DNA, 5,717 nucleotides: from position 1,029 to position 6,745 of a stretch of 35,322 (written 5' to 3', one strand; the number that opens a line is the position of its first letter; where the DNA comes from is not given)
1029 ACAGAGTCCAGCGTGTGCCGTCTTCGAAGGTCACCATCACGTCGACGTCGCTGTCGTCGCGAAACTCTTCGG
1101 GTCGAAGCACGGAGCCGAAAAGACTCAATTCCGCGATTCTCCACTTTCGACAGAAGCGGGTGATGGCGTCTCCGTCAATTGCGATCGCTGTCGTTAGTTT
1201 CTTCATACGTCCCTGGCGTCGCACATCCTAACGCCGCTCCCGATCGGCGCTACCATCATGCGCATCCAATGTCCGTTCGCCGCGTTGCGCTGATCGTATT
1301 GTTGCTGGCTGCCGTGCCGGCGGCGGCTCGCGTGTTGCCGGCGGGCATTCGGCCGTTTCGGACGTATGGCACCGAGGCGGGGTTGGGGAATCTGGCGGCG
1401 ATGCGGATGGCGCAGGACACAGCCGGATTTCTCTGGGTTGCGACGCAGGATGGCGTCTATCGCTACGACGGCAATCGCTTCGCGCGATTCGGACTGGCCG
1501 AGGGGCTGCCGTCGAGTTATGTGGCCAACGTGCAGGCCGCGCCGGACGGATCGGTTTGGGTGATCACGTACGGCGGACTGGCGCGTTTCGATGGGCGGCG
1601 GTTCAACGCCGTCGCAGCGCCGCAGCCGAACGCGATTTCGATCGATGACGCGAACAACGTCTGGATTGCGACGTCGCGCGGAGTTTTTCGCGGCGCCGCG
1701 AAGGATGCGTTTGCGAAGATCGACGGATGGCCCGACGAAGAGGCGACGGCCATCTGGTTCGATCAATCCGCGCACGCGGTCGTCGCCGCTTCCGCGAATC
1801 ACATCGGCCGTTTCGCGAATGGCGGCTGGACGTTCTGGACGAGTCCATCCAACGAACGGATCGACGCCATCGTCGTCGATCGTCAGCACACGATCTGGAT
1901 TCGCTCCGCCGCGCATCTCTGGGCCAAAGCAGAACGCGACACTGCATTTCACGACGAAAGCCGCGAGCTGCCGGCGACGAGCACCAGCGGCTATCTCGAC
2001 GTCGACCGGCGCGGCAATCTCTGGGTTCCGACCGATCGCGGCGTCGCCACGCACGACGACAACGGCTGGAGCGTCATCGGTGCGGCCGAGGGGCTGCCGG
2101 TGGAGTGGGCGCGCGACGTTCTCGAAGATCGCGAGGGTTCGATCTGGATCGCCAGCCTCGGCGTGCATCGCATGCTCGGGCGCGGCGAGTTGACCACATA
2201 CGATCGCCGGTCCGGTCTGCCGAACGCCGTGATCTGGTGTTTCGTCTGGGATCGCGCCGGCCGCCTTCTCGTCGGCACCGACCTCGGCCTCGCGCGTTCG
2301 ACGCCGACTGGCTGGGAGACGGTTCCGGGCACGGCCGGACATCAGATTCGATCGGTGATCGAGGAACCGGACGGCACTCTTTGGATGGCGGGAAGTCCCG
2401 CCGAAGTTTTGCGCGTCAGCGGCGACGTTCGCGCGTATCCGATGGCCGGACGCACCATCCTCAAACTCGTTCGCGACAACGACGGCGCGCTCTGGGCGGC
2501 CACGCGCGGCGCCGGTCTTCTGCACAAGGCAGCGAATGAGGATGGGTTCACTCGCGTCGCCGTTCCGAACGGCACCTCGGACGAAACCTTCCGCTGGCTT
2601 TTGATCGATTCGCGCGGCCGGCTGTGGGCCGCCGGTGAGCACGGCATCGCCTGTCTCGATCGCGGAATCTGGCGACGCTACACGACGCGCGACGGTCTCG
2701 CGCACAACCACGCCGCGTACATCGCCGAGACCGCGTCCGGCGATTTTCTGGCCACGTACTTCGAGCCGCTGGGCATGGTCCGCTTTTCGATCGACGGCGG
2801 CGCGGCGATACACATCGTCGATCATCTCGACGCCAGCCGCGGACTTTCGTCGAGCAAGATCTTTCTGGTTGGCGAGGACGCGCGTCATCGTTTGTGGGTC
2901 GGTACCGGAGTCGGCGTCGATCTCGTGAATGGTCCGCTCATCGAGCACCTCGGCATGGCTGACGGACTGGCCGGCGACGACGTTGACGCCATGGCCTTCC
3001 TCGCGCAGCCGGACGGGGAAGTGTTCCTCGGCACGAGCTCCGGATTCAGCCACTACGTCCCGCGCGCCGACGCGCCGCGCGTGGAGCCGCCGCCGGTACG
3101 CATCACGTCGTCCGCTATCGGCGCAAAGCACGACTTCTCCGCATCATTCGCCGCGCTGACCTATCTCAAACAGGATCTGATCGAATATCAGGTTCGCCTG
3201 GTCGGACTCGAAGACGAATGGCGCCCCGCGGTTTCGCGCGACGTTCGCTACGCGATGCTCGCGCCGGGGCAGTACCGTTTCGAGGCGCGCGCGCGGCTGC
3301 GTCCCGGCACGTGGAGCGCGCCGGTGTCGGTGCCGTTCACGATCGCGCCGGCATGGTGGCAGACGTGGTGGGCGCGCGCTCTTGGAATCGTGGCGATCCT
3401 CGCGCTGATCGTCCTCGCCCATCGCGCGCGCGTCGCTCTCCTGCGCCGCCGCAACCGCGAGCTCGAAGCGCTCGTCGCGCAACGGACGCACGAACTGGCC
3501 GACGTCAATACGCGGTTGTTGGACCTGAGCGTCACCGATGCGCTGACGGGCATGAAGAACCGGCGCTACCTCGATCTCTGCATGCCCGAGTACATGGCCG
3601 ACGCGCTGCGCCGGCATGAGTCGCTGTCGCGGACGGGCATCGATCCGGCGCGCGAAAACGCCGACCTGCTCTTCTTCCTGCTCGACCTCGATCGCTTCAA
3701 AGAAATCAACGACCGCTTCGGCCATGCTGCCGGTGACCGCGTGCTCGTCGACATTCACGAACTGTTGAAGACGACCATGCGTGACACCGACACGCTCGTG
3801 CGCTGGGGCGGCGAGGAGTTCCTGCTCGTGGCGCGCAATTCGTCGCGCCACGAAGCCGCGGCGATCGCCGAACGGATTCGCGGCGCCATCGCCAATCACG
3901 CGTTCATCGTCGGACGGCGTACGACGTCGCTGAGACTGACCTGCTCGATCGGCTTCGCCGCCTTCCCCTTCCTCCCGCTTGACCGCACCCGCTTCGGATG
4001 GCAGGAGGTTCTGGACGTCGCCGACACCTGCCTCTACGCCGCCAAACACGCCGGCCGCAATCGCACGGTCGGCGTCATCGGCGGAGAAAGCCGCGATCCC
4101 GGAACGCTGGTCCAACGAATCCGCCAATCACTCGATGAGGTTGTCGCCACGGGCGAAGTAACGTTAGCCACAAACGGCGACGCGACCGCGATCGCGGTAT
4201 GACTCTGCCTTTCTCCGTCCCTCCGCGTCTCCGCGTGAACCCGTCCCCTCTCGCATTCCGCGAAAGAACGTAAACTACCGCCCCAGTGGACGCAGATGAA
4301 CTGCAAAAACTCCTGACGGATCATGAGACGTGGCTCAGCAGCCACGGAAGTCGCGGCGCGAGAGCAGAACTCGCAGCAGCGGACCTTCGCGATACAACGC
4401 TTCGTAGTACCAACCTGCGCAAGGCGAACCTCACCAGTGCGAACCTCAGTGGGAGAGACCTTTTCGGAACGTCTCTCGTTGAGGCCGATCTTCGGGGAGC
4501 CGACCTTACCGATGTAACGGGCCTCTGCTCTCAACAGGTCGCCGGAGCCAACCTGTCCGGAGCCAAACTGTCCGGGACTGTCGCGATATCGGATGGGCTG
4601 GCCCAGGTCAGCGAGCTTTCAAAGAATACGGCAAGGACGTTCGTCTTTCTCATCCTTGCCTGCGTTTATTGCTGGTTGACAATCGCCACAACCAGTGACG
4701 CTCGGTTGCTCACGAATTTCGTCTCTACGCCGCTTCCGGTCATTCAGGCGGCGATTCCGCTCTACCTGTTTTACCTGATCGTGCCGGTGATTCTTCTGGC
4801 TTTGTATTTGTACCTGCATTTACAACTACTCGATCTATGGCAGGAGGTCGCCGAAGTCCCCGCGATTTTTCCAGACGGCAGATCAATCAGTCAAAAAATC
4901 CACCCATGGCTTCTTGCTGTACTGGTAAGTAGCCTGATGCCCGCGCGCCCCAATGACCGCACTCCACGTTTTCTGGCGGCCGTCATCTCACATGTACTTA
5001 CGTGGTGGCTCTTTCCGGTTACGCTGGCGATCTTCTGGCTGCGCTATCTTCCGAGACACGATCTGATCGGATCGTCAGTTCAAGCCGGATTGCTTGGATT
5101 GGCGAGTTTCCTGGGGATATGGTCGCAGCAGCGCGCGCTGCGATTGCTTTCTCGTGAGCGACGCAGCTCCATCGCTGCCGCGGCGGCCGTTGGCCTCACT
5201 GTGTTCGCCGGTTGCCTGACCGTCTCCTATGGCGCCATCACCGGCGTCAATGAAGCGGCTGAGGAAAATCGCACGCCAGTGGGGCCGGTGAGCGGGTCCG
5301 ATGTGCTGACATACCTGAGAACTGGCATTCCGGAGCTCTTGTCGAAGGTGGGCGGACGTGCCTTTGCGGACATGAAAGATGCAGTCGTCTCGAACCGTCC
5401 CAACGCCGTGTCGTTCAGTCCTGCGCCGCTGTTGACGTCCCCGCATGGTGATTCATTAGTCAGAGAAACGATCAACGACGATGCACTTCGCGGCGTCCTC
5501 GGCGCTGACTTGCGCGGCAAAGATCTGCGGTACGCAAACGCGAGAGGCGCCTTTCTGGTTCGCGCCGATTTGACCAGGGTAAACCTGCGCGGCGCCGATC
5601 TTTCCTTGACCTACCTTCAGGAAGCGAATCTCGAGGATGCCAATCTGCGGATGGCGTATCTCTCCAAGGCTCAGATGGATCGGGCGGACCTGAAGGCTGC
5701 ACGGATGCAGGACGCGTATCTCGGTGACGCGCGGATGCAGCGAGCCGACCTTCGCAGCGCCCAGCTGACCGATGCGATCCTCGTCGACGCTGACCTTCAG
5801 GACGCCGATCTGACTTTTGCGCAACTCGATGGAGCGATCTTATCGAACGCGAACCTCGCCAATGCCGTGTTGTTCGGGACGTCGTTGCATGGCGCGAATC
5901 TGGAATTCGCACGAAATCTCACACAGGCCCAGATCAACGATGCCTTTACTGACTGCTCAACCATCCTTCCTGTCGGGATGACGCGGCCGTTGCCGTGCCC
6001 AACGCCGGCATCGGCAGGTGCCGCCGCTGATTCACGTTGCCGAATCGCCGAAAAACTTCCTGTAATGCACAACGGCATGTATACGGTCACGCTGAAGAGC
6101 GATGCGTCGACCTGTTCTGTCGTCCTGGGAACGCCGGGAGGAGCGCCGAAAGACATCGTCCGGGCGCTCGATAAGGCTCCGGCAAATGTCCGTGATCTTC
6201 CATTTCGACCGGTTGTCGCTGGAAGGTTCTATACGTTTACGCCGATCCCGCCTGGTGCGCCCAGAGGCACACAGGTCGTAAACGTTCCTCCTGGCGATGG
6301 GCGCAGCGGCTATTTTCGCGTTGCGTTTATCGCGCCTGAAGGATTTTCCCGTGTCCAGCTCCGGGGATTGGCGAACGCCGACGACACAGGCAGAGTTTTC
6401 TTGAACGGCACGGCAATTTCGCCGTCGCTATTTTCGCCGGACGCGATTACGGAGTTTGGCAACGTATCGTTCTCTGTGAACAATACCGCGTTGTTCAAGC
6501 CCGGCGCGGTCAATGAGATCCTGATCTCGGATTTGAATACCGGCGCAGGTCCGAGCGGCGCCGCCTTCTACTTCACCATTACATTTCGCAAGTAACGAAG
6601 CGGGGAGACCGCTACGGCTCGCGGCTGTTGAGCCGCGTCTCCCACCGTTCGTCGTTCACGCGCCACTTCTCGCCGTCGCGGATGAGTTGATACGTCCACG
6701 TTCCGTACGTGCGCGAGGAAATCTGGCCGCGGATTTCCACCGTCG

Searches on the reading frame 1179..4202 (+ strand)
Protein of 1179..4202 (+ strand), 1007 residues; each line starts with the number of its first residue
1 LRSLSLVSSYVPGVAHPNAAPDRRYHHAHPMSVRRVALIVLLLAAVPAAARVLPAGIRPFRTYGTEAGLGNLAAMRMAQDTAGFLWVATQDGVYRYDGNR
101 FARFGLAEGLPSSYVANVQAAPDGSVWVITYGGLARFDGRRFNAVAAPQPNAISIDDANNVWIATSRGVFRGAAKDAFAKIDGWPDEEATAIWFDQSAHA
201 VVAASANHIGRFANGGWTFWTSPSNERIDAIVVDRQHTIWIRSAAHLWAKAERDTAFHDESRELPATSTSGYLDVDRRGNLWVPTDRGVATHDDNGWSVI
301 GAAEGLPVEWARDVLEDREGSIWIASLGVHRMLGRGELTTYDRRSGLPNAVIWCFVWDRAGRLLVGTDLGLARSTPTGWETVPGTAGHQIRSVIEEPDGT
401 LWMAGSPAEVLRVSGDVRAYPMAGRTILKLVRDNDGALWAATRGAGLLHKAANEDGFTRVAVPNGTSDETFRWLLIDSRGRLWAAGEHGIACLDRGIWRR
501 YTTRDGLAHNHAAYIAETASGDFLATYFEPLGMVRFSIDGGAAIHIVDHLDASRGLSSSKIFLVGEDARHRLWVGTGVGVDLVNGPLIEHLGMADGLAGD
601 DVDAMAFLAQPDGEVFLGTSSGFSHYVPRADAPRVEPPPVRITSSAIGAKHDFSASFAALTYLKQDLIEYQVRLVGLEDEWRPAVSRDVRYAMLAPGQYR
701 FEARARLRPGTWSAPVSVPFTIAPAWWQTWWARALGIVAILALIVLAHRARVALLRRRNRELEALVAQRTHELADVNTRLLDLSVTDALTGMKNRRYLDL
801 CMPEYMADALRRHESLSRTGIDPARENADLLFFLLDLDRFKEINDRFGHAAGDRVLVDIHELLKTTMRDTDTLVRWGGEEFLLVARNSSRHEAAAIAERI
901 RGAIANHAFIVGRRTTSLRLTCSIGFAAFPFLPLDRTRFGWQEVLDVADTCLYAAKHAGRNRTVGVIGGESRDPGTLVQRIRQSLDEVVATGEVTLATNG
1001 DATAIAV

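Call 93: search_protein_families(library=pfam, proteins=[window:1179-4202:+], max_evalue=0.001)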
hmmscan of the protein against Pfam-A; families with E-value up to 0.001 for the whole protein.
window:1179-4202:+ (1007 aa): 3 families
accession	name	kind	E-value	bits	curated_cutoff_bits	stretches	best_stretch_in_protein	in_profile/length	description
PF00990.26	GGDEF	-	1.3e-37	129.5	23.8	1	785-962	2-161/161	Diguanylate cyclase, GGDEF domain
PF07494.17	Reg_prop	-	2.1e-30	101.3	20.4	0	346-368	1-23/24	Two component regulator propeller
PF07495.19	Y_Y_Y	-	3.6e-05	24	26.6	1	664-722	4-64/65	Y_Y_Y domain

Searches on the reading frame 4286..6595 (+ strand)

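Call 93: search_protein_families(library=pfam, proteins=[window:4286-6595:+], max_evalue=0.001)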
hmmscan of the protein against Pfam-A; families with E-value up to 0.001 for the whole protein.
window:4286-6595:+ (769 aa): 3 families
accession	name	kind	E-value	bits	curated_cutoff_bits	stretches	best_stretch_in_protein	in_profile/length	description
PF00805.28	Pentapeptide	-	7.8e-40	134.5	20.2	5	472-510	1-39/40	Pentapeptide repeats (8 copies)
PF13599.13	Pentapeptide_4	-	2.1e-12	47.4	38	2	444-507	13-76/78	Pentapeptide repeat region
PF13576.12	Pentapeptide_3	-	6.1e-10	39.6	27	0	450-492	2-47/48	Pentapeptide repeats (9 copies)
